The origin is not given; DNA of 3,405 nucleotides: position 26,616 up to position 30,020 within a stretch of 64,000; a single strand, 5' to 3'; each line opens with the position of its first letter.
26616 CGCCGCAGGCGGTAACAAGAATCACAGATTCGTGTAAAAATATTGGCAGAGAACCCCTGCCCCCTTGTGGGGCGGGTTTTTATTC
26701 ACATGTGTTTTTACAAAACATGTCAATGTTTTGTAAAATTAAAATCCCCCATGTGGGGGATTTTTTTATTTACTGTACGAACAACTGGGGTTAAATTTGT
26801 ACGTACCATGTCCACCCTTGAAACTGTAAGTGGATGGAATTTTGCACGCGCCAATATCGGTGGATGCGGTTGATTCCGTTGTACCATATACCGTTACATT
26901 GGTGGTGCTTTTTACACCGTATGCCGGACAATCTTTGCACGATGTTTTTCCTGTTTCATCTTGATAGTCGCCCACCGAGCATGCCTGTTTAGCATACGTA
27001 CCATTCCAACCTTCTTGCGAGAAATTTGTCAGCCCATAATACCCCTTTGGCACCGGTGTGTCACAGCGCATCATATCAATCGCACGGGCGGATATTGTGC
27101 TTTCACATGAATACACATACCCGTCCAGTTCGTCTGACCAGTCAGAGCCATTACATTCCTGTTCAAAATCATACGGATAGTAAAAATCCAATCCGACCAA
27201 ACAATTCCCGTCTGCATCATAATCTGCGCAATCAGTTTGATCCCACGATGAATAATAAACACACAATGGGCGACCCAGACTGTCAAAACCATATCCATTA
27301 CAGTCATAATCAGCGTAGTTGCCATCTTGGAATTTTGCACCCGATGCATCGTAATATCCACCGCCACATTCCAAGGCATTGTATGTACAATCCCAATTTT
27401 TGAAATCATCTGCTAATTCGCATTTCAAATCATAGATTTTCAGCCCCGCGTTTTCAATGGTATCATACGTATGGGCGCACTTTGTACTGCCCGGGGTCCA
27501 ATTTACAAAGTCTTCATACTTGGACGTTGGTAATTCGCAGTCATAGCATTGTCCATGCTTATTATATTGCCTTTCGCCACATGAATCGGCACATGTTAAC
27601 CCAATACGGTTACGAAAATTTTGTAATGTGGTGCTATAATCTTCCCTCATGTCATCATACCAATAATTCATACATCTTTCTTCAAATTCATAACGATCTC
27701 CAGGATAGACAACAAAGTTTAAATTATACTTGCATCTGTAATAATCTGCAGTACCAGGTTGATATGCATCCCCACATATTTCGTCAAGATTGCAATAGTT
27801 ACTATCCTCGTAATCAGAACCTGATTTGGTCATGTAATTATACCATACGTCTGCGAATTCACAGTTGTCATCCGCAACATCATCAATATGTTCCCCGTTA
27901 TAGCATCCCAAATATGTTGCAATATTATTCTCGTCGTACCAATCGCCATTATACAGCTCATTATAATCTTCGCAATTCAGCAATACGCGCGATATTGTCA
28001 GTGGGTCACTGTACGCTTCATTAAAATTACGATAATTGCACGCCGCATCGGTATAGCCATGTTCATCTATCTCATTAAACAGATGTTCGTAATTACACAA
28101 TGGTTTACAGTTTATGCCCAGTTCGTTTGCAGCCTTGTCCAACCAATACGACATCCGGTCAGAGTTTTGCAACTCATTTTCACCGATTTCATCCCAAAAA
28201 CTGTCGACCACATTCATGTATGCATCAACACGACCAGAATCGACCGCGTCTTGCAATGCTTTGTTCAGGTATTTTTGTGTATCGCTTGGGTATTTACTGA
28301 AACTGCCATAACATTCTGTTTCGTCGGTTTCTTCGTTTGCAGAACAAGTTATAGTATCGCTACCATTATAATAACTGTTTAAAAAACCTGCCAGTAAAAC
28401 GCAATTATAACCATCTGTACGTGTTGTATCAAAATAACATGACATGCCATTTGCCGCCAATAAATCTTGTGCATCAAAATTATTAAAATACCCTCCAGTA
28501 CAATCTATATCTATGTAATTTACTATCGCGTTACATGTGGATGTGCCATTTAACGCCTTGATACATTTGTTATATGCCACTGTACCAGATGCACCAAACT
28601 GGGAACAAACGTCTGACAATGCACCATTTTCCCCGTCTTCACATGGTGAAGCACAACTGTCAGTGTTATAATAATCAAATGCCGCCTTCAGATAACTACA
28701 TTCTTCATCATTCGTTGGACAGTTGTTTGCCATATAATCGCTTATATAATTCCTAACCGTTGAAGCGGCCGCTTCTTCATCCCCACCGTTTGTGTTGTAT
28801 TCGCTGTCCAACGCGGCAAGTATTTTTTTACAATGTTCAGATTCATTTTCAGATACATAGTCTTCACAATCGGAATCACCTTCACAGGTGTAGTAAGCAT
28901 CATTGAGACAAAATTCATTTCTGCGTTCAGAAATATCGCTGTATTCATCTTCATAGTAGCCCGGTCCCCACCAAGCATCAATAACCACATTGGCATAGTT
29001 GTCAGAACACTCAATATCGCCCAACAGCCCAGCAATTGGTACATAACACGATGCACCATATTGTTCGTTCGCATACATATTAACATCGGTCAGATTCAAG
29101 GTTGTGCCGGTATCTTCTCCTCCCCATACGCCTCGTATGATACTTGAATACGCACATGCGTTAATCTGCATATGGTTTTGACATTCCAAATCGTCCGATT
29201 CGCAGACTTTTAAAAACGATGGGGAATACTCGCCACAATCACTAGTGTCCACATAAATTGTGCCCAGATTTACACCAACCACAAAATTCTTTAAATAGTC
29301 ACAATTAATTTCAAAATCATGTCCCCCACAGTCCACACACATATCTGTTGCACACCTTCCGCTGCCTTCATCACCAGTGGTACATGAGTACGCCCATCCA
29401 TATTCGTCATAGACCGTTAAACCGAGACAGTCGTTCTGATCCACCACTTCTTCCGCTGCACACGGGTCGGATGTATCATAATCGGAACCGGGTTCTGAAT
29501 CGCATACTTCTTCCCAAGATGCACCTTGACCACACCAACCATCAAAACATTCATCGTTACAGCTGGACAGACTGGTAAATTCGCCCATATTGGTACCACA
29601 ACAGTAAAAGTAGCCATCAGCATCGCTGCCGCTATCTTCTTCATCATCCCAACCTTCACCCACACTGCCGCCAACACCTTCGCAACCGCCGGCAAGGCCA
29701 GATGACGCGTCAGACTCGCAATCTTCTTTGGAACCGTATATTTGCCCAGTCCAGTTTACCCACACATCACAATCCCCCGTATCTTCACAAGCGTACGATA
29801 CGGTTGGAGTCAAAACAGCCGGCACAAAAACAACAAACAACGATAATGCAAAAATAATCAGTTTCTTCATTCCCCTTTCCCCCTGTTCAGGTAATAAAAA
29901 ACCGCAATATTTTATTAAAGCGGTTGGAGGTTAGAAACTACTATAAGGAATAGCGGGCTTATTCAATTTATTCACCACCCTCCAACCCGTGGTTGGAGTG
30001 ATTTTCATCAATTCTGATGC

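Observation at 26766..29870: Expanded 1034-aa paralogue: conserved ends, modular Cys-helix repeats in a variable middle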

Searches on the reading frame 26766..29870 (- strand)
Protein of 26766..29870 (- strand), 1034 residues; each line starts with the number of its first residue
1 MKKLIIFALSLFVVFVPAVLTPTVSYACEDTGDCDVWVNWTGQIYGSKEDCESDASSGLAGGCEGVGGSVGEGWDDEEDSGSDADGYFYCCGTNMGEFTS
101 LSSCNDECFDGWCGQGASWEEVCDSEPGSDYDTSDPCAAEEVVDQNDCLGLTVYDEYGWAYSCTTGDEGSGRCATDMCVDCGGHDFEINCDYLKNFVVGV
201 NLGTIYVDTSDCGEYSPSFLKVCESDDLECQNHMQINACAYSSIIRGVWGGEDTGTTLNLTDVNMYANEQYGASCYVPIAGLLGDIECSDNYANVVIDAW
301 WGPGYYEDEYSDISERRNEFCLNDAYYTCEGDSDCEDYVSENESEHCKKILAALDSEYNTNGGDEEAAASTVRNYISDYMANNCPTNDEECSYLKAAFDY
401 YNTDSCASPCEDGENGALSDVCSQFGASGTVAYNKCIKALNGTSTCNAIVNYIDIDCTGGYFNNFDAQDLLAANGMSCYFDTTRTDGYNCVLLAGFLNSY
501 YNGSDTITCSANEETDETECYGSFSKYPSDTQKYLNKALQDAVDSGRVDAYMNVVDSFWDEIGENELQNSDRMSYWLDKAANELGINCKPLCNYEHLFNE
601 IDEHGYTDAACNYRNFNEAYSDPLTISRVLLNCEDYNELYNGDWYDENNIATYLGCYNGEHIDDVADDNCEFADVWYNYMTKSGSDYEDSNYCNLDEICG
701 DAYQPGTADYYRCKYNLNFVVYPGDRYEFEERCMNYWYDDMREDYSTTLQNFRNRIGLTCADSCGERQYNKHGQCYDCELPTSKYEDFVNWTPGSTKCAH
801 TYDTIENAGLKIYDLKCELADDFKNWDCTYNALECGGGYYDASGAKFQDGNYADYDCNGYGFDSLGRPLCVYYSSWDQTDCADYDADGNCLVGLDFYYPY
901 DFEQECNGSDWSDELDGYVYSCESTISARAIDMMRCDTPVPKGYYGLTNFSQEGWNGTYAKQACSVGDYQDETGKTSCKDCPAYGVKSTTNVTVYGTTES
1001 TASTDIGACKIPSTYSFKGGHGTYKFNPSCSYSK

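Call 6: search_protein_families(library=pfam, proteins=[window:26766-29870:-], max_evalue=1)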
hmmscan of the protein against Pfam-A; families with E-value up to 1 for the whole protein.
window:26766-29870:- (1034 aa): 1 family
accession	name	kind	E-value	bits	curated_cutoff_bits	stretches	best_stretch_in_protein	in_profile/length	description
PF07699.19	Ephrin_rec_like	-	0.00084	19.5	23.1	1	963-994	13-33/48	Tyrosine-protein kinase ephrin type A/B receptor-like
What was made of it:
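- On Ephrin_rec_like (PF07699): B scores 19.5 bits (E=8.4e-4) and fails on its own (call 6).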

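Call 7: search_protein_families(library=ncbifam, proteins=[window:26766-29870:-], max_evalue=1)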
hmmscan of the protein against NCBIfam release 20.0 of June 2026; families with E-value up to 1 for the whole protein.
window:26766-29870:- (1034 aa): 0 families

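Call 8: find_homologous_proteins(query=window:26766-29870:-, max_evalue=0.001)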
Query window:26766-29870:- (1034 aa): 3 proteins with E <= 0.001 among 8000 candidates.
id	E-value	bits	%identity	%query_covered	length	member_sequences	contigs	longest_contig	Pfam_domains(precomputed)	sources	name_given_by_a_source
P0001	0.0e+0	2453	100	100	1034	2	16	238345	-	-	-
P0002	0.0e+0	1338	62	100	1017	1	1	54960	-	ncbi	-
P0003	0.0e+0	1085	52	100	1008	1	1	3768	-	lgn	-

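Call 9: find_encoding_contigs(protein=P0002, flank=10000, max_places=4)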
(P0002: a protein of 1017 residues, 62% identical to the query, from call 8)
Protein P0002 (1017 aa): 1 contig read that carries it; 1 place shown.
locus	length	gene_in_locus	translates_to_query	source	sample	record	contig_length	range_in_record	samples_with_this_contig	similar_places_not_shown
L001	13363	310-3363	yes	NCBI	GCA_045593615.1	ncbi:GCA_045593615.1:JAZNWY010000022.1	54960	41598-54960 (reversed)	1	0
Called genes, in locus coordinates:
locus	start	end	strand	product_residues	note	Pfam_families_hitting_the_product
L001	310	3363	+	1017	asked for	-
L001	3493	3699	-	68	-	-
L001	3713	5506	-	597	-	PF00575:S1 (faint), PF10150:RNase_E_G, PF20833:RNase_E_G_Thio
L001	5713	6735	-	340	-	PF03706:LPG_synthase_TM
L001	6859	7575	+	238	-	PF01138:RNase_PH, PF03725:RNase_PH_C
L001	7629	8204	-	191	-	PF01386:Ribosomal_L25p, PF14693:Ribosomal_TL5_C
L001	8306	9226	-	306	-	-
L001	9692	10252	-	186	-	PF03602:Cons_hypoth95, PF02086:MethyltransfD12 (faint), PF05175:MTS (weak)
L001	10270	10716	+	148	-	PF00383:dCMP_cyt_deam_1, PF14437:MafB19-deam, PF14439:Bd3614-deam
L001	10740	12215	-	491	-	PF01676:Metalloenzyme, PF06415:iPGM_N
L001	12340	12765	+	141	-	PF01381:HTH_3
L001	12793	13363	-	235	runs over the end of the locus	PF22769:DCD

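Call 10: find_encoding_contigs(protein=P0001, flank=3000, max_places=10)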
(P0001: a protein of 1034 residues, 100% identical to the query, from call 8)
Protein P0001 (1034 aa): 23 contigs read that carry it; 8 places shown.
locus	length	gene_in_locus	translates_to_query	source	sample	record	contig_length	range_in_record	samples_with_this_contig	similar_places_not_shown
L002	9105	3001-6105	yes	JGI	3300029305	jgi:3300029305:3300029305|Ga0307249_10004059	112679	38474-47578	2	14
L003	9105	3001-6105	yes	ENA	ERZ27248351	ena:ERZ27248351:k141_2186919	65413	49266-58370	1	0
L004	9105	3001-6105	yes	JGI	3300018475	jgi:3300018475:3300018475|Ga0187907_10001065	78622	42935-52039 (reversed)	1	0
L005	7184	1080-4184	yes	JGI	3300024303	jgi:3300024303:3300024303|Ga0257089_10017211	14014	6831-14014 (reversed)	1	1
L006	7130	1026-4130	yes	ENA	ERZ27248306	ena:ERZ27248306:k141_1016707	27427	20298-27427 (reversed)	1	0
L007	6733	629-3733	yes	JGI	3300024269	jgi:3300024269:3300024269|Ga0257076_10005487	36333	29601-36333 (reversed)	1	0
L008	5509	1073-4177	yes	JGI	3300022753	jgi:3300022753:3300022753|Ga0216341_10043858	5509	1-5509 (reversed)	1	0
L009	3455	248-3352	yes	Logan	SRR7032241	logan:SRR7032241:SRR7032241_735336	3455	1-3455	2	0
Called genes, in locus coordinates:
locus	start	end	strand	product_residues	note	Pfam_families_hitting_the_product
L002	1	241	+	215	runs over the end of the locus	PF00753:Lactamase_B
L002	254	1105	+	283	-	PF02811:PHP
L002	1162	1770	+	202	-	-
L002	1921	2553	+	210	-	PF00163:Ribosomal_S4, PF01479:S4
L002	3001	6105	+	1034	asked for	-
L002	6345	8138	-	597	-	PF00575:S1 (faint), PF10150:RNase_E_G, PF20833:RNase_E_G_Thio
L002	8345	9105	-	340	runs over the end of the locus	PF03706:LPG_synthase_TM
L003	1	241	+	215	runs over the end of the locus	PF00753:Lactamase_B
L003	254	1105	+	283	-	PF02811:PHP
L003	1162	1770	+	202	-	-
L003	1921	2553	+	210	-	PF00163:Ribosomal_S4, PF01479:S4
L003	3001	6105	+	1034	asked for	-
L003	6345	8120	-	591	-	PF00575:S1 (faint), PF10150:RNase_E_G, PF20833:RNase_E_G_Thio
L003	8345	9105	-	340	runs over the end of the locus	PF03706:LPG_synthase_TM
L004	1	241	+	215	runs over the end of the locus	PF00753:Lactamase_B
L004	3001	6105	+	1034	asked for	-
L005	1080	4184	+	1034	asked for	-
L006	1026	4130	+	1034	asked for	-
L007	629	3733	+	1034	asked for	-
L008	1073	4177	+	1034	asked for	-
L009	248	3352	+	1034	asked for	-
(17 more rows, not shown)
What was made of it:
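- One allele is invariant across >=23 contigs (call 10).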

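Call 24: find_related_loci(query=A2, collection=genome_contigs, flank=10000)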
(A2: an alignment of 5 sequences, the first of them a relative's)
Query A2 (1034 aa) in genome_contigs; peptide patterns used: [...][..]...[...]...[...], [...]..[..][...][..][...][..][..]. (x = any residue, [..] = any of these).
19 stretches matched a pattern, but none encodes a relative of the query by tblastn (E <= 1e-3).
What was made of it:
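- Tried and rejected: Genome-collection scan with the family alignment: the patterns matched 19 stretches and none was confirmed (call 24).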

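Call 36: find_encoding_contigs(protein=P0003, flank=10000, max_places=4)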
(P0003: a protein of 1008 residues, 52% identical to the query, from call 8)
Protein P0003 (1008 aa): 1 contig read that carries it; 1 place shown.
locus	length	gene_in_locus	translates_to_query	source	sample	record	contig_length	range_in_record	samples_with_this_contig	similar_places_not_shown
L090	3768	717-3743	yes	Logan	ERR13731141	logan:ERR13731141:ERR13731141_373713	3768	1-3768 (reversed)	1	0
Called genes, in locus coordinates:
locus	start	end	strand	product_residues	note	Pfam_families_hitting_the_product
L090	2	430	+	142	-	?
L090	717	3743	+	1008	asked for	-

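Call 56: predict_structure(alignment_id=A5)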
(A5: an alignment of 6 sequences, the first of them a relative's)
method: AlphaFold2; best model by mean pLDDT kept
length: 1034 residues; sequences in the alignment: 6
mean_pLDDT: 41.5   pTM: 0.27
mean pLDDT of the five models: 41.5, 39.8, 36.9, 33.4, 31.0
residues with pLDDT >= 90: 0; 70-90: 21; 50-70: 250; < 50: 763
segments of 3 or more residues with pLDDT < 50: 1-45, 55-87, 101-104, 108-111, 113-115, 124-296, 302-350, 356-369, 453-467, 473-476, 478-487, 503-505, 512-517, 528-531, 565-571, 588-671, 684-691, 706-709, 718-731, 740-747, 754-968, 970-979, 984-994, 1000-1003, 1027-1034
pLDDT, mean of each block of 10 residues (from residue 1): 38 28 25 40 47 43 33 22 39 55 49 50 36 30 34 35 37 32 30 33 30 32 36 39 36 29 32 36 42 48 39 43 46 44 45 50 45 50 56 67 59 63 68 68 66 43 46 48 44 68 56 52 56 55 59 65 47 60 54 43 35 31 37 39 32 29 31 57 47 60 52 50 42 51 47 45 29 25 30 28 33 31 27 24 24 25 29 28 34 26 33 31 28 25 22 24 41 42 46 48 53 54 50 43
secondary structure, 60 per line:
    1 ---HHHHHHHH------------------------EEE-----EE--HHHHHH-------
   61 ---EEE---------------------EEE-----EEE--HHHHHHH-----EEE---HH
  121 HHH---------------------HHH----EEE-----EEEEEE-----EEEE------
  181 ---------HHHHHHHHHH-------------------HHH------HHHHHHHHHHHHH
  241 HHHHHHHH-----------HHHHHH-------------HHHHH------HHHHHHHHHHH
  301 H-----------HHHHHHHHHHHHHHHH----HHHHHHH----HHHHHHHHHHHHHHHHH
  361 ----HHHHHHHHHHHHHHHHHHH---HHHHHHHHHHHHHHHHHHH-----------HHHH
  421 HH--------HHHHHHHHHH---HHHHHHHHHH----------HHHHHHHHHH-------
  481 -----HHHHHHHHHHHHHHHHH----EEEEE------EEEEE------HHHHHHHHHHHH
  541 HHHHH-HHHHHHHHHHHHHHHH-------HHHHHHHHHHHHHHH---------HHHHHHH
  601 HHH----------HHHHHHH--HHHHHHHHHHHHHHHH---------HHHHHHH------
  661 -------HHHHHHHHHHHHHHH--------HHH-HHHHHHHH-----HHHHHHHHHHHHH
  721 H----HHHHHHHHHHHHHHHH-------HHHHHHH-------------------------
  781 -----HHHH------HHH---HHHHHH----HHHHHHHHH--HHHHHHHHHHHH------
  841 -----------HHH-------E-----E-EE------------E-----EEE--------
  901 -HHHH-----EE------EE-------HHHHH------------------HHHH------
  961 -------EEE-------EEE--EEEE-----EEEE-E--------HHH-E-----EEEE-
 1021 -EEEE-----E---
elements in order (helices of 4 or more, strands of 3 or more residues): H4-11 E36-38 H48-53 E64-66 E88-90 E96-98 H101-107 E113-115 H119-123 E152-154 E160-165 E171-174 H190-199 H228-248 H260-265 H279-283 H290-301 H313-328 H333-339 H344-360 H365-383 H387-405 H417-422 H431-440 H444-453 H464-473 H486-502 E507-511 E518-522 H529-545 H547-562 H570-584 H594-603 H614-620 H623-638 H648-654 H668-682 H695-702 H708-721 H726-741 H749-755 H786-789 H802-807 H812-820 H823-834 E890-892 H902-905 H928-932 H951-954 E968-970 E978-980 E983-986 E992-995 E1016-1019 E1022-1025

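Call 64: search_solved_structures(query=A5, max_evalue=10, show_alignments=2)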
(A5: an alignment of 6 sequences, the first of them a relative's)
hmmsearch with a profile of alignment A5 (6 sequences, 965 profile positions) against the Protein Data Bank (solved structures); distinct sequences matched with E-value up to 10: 0.
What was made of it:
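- On Autotransporter / T1SS / other known surface-protein export classes: There is no PDB sequence relative at E<=10 (call 64).
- There is no toxin or enzyme domain in Pfam or NCBIfam (calls 6, 7) and no PDB sequence relative (call 64).
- Tried and rejected: PDB sequence search with the family profile gave no hit at E<=10 (call 64).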

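Call 68: find_related_loci(query=A4, collection=metagenome_contigs, flank=2500)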
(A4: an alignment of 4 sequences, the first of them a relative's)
Query A4 (1034 aa) in metagenome_contigs; peptide patterns used: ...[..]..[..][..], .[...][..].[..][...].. (x = any residue, [..] = any of these).
600 stretches matched a pattern, but none encodes a relative of the query by tblastn (E <= 1e-3).
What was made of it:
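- Tried and rejected: Metagenome-collection scans: the first used a generic signal-peptide pattern and saturated (call 68).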

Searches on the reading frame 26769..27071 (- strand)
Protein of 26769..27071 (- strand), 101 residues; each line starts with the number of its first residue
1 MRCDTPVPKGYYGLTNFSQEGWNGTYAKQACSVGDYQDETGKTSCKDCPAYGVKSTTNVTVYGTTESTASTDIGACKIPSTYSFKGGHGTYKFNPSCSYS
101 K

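Call 63: find_homologous_proteins(query=A6, max_evalue=0.01)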
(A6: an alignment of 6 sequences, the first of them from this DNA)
Query A6 (6 sequences): 117 candidates shared short words with the query, none scored E <= 0.01.
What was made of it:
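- Tried and rejected: Indexed homology search with a C-terminal profile (A6) returned nothing, not even the family itself (call 63), so it is uninformative.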

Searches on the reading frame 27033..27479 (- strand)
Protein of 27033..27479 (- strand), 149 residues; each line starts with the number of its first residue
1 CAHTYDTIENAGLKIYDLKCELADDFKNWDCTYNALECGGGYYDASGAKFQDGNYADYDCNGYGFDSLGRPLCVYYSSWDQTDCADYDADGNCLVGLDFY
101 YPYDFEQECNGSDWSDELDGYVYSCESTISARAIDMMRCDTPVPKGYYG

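Call 70: find_related_loci(query=A8, collection=metagenome_contigs, flank=4500)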
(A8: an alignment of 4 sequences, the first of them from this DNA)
Query A8 (149 aa) in metagenome_contigs; peptide patterns used: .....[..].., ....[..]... (x = any residue, [..] = any of these).
134 stretches matched a pattern, but none encodes a relative of the query by tblastn (E <= 1e-3).
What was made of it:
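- Tried and rejected: The second used specific C-terminal patterns and still found nothing (call 70).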
